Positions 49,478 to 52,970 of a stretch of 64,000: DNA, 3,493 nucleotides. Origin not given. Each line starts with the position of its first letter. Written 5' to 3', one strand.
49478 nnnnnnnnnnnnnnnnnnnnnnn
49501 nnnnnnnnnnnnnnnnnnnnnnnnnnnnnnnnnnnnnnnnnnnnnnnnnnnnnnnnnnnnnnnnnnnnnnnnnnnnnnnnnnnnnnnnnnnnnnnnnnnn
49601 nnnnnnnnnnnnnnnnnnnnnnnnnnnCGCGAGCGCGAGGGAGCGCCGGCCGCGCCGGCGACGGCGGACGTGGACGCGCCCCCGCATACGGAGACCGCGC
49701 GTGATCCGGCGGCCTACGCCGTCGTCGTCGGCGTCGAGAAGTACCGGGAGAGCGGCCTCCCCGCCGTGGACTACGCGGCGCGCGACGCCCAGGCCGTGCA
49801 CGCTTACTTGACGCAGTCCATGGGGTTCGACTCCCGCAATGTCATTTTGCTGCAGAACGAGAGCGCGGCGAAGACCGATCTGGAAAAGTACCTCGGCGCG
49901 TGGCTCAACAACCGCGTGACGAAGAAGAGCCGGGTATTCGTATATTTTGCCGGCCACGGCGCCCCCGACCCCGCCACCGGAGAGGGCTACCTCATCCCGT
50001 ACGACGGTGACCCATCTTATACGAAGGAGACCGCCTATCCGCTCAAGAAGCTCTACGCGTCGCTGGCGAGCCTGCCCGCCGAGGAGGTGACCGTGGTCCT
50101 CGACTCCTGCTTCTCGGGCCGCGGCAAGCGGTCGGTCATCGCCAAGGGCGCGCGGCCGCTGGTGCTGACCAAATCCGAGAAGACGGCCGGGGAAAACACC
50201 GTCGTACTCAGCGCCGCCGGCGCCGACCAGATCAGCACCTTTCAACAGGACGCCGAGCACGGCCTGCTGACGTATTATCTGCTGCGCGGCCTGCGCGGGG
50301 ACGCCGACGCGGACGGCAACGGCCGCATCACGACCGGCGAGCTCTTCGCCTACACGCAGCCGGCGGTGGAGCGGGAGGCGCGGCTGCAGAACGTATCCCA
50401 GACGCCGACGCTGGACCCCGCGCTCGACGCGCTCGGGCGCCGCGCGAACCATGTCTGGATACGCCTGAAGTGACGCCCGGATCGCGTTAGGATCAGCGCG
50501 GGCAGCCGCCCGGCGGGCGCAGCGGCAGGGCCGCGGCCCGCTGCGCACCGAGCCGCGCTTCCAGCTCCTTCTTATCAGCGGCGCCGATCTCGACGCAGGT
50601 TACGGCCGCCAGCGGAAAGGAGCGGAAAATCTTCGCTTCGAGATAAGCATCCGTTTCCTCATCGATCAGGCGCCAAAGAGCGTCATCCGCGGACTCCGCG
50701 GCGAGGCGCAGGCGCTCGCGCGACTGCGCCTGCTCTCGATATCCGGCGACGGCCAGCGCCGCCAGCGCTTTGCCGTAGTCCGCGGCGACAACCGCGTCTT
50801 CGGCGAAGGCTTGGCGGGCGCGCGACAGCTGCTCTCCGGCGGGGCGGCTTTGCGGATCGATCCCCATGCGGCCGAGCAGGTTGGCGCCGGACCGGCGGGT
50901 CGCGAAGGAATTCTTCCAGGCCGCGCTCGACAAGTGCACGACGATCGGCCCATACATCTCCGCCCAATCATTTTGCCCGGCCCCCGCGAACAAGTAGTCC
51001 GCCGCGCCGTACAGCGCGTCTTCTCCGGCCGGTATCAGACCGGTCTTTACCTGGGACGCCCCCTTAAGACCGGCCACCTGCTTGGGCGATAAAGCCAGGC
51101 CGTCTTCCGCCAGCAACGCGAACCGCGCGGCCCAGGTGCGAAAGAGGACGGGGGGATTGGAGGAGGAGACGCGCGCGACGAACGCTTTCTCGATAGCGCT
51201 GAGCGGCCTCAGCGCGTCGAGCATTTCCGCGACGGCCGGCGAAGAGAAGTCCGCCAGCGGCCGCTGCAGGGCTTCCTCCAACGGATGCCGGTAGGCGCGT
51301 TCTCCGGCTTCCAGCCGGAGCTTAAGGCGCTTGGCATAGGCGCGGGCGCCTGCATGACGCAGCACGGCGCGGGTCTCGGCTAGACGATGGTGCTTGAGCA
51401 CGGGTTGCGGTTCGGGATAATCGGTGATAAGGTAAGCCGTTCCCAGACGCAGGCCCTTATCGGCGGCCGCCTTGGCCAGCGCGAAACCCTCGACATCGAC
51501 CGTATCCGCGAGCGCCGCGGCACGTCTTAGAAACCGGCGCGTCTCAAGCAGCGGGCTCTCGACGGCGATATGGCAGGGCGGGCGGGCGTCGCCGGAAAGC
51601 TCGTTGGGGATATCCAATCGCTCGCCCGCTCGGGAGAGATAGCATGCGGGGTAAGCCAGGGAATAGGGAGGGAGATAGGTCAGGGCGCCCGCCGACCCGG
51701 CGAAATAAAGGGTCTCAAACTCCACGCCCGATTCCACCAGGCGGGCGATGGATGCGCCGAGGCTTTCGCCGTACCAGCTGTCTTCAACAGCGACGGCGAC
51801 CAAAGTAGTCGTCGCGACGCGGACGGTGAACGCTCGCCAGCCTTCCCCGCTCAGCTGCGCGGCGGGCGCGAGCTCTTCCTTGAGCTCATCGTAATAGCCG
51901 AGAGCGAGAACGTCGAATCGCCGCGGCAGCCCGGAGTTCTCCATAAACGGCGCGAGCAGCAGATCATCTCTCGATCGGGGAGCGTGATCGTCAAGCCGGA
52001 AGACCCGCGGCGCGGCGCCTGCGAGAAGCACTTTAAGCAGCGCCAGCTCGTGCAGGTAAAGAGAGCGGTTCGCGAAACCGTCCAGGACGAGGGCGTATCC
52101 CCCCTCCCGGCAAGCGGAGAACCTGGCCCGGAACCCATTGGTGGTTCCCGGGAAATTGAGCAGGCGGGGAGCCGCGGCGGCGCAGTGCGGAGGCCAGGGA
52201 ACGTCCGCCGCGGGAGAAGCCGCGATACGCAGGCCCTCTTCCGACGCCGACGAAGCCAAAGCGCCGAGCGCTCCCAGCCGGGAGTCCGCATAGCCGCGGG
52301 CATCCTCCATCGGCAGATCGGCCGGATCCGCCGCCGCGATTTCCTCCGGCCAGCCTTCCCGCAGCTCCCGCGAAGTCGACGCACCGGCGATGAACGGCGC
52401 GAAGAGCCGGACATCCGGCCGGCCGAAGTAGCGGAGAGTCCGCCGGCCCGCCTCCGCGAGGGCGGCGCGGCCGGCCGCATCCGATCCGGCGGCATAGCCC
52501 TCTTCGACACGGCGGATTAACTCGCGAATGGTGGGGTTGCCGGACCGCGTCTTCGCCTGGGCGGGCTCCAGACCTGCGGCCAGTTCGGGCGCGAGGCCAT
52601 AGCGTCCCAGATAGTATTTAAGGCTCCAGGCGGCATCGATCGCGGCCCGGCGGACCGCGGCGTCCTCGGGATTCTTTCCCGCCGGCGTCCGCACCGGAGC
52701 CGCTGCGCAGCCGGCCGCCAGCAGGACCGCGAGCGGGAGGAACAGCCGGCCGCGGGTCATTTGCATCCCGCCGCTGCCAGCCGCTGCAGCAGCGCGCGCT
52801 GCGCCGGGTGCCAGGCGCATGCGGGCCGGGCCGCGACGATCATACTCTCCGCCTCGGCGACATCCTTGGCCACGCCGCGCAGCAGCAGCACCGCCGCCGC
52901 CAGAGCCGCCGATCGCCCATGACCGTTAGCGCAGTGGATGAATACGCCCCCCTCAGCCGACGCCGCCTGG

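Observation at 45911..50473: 1520-aa secreted protein with duplicated propeller/CARDB units and a C-terminal caspase (C14) domain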

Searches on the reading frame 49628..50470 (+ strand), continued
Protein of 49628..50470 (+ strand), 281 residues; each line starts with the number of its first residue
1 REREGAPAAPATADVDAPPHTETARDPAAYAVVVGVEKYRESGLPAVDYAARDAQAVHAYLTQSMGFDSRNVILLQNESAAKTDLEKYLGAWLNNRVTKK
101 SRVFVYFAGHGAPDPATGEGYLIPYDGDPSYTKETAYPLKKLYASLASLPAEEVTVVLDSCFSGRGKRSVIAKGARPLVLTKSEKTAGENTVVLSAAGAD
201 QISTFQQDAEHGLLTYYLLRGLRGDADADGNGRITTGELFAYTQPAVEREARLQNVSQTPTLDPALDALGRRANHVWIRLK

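Call 28: fold_search(model_id=the predicted structure, library=pdb)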
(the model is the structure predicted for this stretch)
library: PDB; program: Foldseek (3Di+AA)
matches with E <= 10: 760; with E <= 0.001: 271
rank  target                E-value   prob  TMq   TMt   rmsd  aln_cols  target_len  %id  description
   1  3bij_C                1.5e-12  1.00  0.57  0.60   5.8       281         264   18  Crystal structure of protein GSU0716 from Geobacter sulfurreducens. Northeast Structural Genomics target GsR13 (released 2007-12-11)
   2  4i1p_C                2.0e-12  1.00  0.61  0.46   6.4       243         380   16  Human MALT1 (caspase-IG3) in complex with activity based-probe (released 2014-07-09)
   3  3v4o_A                2.2e-12  1.00  0.62  0.73   5.4       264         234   17  Human MALT1 (caspase domain) in complex with an irreversible peptidic inhibitor (released 2012-03-14)
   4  3uo8_B                2.3e-12  1.00  0.61  0.48   5.7       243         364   16  Crystal structure of the MALT1 paracaspase (P1 form) (released 2011-12-21)
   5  3bij_B                4.4e-12  1.00  0.56  0.59   6.2       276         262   20  Crystal structure of protein GSU0716 from Geobacter sulfurreducens. Northeast Structural Genomics target GsR13 (released 2007-12-11)
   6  8v4x_D                7.3e-12  1.00  0.60  0.47   4.8       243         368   17  Structure of MALT1 in complex with an allosteric inhibitor (released 2024-05-01)
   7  8v4x_C                8.8e-12  1.00  0.61  0.48   5.5       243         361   16  Structure of MALT1 in complex with an allosteric inhibitor (released 2024-05-01)
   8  4i1p_A                1.5e-11  1.00  0.58  0.44   6.7       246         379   16  Human MALT1 (caspase-IG3) in complex with activity based-probe (released 2014-07-09)
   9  8v4x_B                2.0e-11  1.00  0.59  0.47   5.2       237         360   16  Structure of MALT1 in complex with an allosteric inhibitor (released 2024-05-01)
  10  3bij_A                2.0e-11  1.00  0.56  0.59   6.3       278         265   20  Crystal structure of protein GSU0716 from Geobacter sulfurreducens. Northeast Structural Genomics target GsR13 (released 2007-12-11)
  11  3uo8_C                2.1e-11  1.00  0.60  0.47   5.2       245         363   16  Crystal structure of the MALT1 paracaspase (P1 form) (released 2011-12-21)
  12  7pav_B                4.9e-11  1.00  0.55  0.43   6.7       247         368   16  MALT1 in complex with compound 1 (released 2021-11-17)
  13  7paw_B                5.9e-11  1.00  0.59  0.46   5.0       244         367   15  MALT1 in complex with compound 1 (released 2021-11-17)
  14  8v4x_A                8.7e-11  1.00  0.60  0.47   6.6       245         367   17  Structure of MALT1 in complex with an allosteric inhibitor (released 2024-05-01)
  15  8v4x_F                8.7e-11  1.00  0.57  0.46   6.6       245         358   16  Structure of MALT1 in complex with an allosteric inhibitor (released 2024-05-01)
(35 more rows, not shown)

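Call 30: find_encoding_contigs(protein=P0122, flank=10000, max_places=3)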
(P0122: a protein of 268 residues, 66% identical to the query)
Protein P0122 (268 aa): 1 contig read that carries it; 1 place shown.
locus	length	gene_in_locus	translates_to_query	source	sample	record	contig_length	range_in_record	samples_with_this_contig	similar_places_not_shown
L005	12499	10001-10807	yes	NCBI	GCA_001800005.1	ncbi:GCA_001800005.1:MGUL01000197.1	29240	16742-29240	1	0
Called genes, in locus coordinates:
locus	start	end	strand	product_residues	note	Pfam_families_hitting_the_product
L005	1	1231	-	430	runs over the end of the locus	PF07969:Amidohydro_3 (weak), PF01979:Amidohydro_1, PF12890:DHOase, PF07969:Amidohydro_3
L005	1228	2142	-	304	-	PF02729:OTCace_N, PF00185:OTCace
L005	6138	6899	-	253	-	PF01790:LGT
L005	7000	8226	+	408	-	-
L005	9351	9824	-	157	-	-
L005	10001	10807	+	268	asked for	PF00656:Peptidase_C14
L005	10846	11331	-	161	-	-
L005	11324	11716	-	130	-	-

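Call 31: find_encoding_contigs(protein=P0140, flank=10000, max_places=3)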
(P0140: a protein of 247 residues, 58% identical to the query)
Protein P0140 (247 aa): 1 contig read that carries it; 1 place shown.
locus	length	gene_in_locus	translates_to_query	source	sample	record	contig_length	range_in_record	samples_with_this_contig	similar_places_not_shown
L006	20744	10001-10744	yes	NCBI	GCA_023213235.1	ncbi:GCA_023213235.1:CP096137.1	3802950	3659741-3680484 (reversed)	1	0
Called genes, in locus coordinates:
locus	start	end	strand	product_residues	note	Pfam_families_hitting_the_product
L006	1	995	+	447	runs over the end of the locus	PF00202:Aminotran_3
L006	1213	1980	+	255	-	PF01408:GFO_IDH_MocA (faint), PF22725:GFO_IDH_MocA_C3, PF02894:GFO_IDH_MocA_C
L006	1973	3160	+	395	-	PF01066:CDP-OH_P_transf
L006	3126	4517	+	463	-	PF07994:NAD_binding_5, PF01658:Inos-1-P_synth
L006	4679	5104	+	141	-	-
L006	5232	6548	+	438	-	-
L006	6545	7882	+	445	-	-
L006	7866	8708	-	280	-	-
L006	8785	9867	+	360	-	-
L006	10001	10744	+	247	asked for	PF00656:Peptidase_C14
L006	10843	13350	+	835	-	PF25282:POTRA1_3_Toc75 (faint), PF07244:POTRA, PF08479:POTRA_2 (faint), PF07244:POTRA, PF01103:Omp85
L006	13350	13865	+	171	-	PF03938:OmpH (weak)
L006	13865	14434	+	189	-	-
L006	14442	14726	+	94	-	PF04613:LpxD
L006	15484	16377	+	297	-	PF03331:LpxC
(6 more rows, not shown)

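Call 71: search_protein_families(library=pfam, proteins=[window:49628-50470:+], max_evalue=10)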
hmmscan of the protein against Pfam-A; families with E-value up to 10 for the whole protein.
window:49628-50470:+ (281 aa): 5 families
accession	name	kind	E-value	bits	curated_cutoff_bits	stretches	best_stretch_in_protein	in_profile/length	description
PF00656.27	Peptidase_C14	-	6.4e-16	59.2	21.4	1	30-263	3-224/233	Caspase domain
PF01650.23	Peptidase_C13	-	0.0051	16.8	22.8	1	98-185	106-183/258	Peptidase C13 family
PF05854.16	MC1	-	0.093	13.5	23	1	160-209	16-65/96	Non-histone chromosomal protein MC1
PF14538.11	Raptor_N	-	0.19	12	27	1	98-147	86-132/151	Raptor N-terminal CASPase like domain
PF00036.39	EF-hand_1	-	0.3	11.2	25.4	1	226-241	9-24/29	EF hand domain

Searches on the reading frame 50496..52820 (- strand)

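Call 7: search_protein_families(library=pfam, proteins=[window:50496-52820:-], max_evalue=0.001)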
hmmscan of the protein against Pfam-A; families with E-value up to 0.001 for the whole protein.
window:50496-52820:- (775 aa): 0 families

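Call 25: search_protein_families(library=pfam, proteins=[window:50496-52820:-], max_evalue=0.1)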
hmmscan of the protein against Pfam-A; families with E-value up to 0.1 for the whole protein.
window:50496-52820:- (775 aa): 1 family
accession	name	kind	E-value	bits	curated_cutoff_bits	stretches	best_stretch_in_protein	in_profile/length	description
PF01048.26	PNP_UDP_1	-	0.076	12.8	25.1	0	419-491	149-221/233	Phosphorylase superfamily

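Call 48: search_protein_families(library=padloc, proteins=[window:50496-52820:-], max_evalue=0.001)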
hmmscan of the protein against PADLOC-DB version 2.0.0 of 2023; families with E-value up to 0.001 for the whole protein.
window:50496-52820:- (775 aa): 0 families
